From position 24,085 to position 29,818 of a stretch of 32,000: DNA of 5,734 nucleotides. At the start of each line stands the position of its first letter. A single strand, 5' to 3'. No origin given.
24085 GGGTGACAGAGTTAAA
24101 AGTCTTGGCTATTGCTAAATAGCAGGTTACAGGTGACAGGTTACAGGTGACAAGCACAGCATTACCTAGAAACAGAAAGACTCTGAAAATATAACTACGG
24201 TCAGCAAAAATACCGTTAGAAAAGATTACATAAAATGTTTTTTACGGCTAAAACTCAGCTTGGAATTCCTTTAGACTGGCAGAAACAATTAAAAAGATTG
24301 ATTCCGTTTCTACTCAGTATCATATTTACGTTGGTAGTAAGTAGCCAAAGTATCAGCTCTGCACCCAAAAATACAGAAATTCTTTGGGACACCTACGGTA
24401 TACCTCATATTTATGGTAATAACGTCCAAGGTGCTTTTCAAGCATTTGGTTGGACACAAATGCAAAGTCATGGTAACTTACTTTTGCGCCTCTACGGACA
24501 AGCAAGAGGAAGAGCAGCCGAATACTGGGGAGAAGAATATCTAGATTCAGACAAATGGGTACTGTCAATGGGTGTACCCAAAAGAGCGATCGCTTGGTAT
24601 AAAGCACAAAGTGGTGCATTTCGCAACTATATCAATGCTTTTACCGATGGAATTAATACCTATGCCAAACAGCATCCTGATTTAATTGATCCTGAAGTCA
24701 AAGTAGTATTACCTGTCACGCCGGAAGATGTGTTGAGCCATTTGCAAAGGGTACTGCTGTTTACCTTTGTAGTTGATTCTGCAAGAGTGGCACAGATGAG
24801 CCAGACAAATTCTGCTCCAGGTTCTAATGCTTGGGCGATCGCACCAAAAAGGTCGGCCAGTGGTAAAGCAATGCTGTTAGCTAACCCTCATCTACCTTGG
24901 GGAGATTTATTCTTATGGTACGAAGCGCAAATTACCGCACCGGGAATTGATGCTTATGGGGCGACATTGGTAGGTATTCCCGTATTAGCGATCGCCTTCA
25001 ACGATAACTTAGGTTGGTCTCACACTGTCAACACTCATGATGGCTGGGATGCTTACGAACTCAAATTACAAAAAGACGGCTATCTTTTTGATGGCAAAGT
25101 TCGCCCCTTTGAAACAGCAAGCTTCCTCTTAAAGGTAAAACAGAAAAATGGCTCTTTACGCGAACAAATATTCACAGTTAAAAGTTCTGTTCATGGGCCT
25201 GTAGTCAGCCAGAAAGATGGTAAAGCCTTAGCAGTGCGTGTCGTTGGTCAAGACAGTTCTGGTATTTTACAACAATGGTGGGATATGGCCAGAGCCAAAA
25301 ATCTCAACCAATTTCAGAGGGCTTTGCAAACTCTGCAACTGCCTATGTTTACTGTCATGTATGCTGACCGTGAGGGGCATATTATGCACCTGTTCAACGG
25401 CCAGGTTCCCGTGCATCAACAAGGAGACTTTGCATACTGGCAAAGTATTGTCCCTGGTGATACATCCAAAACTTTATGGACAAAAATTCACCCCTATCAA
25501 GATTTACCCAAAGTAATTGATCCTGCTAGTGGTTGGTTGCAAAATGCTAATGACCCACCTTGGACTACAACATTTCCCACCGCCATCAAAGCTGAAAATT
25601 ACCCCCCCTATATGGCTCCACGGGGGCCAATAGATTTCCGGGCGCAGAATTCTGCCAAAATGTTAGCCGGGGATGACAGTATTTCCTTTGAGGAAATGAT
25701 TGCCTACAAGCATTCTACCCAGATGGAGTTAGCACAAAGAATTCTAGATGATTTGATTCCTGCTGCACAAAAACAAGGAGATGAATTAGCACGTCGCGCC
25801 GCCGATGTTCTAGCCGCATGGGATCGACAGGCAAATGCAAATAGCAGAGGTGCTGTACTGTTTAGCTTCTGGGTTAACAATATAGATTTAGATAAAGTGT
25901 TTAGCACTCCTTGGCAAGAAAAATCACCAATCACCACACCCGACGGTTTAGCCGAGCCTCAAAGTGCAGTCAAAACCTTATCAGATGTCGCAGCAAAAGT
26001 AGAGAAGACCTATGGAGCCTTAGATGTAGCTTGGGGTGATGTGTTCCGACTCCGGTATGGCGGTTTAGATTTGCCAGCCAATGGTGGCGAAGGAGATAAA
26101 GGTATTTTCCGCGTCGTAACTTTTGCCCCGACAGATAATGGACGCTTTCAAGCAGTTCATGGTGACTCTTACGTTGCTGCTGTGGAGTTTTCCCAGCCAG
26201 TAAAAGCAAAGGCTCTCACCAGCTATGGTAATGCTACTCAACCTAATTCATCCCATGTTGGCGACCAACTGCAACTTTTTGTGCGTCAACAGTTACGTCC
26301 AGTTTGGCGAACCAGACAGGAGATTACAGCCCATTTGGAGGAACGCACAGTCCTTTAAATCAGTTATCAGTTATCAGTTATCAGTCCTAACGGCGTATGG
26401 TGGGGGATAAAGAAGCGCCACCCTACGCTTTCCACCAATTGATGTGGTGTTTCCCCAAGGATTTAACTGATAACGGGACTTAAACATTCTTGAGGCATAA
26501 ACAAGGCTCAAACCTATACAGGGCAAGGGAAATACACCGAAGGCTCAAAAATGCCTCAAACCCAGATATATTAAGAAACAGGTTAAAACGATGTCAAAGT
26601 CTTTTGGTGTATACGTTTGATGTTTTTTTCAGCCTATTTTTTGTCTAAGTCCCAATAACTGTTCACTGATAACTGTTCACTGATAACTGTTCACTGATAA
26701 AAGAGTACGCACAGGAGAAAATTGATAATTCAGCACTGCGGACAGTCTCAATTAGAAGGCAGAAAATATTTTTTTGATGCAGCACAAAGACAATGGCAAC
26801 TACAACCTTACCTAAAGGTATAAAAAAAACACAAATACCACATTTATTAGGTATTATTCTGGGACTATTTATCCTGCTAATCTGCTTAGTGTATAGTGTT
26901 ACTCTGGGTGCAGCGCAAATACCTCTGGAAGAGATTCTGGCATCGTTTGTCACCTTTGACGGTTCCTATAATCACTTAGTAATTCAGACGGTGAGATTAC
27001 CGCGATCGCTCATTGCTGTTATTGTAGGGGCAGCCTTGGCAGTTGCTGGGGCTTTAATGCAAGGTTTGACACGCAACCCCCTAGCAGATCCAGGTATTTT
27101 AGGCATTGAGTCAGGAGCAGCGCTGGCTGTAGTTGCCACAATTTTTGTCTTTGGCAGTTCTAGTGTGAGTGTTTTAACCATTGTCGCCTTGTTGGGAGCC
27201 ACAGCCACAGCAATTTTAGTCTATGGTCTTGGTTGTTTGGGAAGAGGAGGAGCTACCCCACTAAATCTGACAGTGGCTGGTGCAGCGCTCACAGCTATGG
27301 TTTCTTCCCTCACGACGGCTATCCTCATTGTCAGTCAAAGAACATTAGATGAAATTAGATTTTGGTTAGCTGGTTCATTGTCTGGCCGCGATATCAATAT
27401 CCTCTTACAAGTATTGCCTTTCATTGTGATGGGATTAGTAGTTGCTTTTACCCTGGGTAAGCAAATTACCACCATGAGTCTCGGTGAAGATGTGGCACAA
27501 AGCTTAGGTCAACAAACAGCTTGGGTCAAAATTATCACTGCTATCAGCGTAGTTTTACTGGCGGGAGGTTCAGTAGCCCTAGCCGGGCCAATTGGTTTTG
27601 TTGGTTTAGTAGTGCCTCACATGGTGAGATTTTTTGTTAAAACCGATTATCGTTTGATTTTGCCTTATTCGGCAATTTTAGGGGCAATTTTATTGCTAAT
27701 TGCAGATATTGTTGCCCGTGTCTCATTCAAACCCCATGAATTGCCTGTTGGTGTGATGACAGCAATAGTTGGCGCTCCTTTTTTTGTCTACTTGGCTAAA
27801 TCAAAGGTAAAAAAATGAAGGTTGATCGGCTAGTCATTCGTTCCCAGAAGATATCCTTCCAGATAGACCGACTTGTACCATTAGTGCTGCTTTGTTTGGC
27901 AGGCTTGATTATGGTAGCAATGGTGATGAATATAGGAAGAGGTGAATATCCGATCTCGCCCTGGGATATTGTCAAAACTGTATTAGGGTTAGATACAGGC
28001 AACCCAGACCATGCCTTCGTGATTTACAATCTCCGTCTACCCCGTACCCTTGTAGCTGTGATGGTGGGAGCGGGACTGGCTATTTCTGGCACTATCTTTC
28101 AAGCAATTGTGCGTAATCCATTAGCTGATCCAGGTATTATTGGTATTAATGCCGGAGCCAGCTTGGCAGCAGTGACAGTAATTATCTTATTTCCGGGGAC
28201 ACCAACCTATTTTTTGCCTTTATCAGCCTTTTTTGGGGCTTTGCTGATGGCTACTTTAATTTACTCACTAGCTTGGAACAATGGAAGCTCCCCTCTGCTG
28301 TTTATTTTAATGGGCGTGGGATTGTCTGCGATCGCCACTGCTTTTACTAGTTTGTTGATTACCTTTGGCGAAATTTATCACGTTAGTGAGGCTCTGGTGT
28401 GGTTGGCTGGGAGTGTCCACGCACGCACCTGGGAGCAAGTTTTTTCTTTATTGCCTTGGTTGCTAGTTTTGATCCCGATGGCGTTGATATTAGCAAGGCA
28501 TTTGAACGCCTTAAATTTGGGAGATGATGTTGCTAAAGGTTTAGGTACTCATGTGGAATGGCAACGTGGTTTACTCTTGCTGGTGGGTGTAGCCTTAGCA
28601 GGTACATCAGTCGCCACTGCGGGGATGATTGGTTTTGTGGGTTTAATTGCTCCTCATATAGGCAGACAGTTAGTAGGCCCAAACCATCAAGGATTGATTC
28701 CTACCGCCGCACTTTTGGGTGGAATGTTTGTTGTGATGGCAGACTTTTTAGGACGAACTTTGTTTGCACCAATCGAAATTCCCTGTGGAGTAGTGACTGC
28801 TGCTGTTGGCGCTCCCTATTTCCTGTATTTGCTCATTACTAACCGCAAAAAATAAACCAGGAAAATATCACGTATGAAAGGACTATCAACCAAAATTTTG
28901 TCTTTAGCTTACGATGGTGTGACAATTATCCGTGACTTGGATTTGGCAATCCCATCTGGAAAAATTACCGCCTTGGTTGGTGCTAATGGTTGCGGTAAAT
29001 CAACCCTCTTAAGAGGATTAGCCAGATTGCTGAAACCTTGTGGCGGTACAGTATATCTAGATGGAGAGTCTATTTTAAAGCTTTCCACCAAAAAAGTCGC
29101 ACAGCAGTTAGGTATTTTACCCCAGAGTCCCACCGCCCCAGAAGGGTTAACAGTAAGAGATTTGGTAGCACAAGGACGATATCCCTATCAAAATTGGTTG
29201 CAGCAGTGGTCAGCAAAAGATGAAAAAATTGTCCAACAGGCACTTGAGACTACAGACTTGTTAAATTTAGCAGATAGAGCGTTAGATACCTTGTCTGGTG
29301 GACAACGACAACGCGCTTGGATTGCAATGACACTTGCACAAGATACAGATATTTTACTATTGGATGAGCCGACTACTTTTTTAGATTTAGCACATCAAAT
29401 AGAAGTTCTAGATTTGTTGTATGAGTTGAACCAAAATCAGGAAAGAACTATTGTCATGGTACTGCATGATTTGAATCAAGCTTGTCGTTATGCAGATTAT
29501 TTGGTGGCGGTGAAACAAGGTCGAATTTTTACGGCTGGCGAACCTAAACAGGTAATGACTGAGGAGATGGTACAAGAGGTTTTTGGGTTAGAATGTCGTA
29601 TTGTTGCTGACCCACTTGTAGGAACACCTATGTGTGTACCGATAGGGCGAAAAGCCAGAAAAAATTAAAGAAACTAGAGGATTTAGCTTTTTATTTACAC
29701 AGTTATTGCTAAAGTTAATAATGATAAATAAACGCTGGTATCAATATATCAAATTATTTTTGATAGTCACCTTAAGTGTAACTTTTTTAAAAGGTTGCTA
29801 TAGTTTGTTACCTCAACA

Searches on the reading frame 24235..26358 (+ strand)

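Call 5: search_protein_families(library=pfam, proteins=[window:24235-26358:+], max_evalue=0.001)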
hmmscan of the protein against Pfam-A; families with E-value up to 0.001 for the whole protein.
window:24235-26358:+ (707 aa): 1 family
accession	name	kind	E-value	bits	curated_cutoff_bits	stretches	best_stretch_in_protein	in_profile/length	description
PF01804.23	Penicil_amidase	-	5e-137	459.2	21.3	1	47-698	2-674/675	Penicillin amidase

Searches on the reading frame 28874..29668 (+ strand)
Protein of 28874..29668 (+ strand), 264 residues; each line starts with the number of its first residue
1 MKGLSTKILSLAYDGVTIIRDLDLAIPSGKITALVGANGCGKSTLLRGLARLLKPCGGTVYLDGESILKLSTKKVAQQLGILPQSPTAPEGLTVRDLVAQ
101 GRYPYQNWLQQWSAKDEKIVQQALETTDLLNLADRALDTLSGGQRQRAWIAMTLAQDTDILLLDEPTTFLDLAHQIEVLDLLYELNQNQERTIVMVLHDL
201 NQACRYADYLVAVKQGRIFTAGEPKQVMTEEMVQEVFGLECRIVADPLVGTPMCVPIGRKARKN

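Call 100: search_protein_families(library=pfam, proteins=[window:28874-29668:+], max_evalue=0.001)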
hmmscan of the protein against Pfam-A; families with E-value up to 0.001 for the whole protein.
window:28874-29668:+ (264 aa): 9 families
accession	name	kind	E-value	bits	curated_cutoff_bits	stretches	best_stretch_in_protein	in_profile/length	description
PF00005.33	ABC_tran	-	4.7e-33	115.1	25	1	20-168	2-137/137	ABC transporter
PF13304.12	AAA_21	-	2.7e-10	41.3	27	1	31-53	1-23/304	AAA domain, putative AbiEii toxin, Type IV TA system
PF02463.25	SMC_N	-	2.5e-08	34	40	0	62-213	113-211/220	RecF/RecN/SMC N terminal domain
PF09818.15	ABC_ATPase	-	3.5e-05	23.4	23.2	0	24-50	75-100/283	P-loop domain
PF13175.12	AAA_15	-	7.8e-05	22.9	32.1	0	30-54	24-48/374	AAA ATPase domain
PF13476.12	AAA_23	-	0.00014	23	27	1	19-50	10-40/201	AAA domain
PF13555.12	AAA_29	-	0.00019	21.5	27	1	28-55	22-48/61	P-loop containing region of AAA domain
PF13191.12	AAA_16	-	0.00044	21.2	32.6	0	28-145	23-132/167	AAA ATPase domain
PF13173.12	AAA_14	-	0.00098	19.6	27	0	29-71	2-44/129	AAA domain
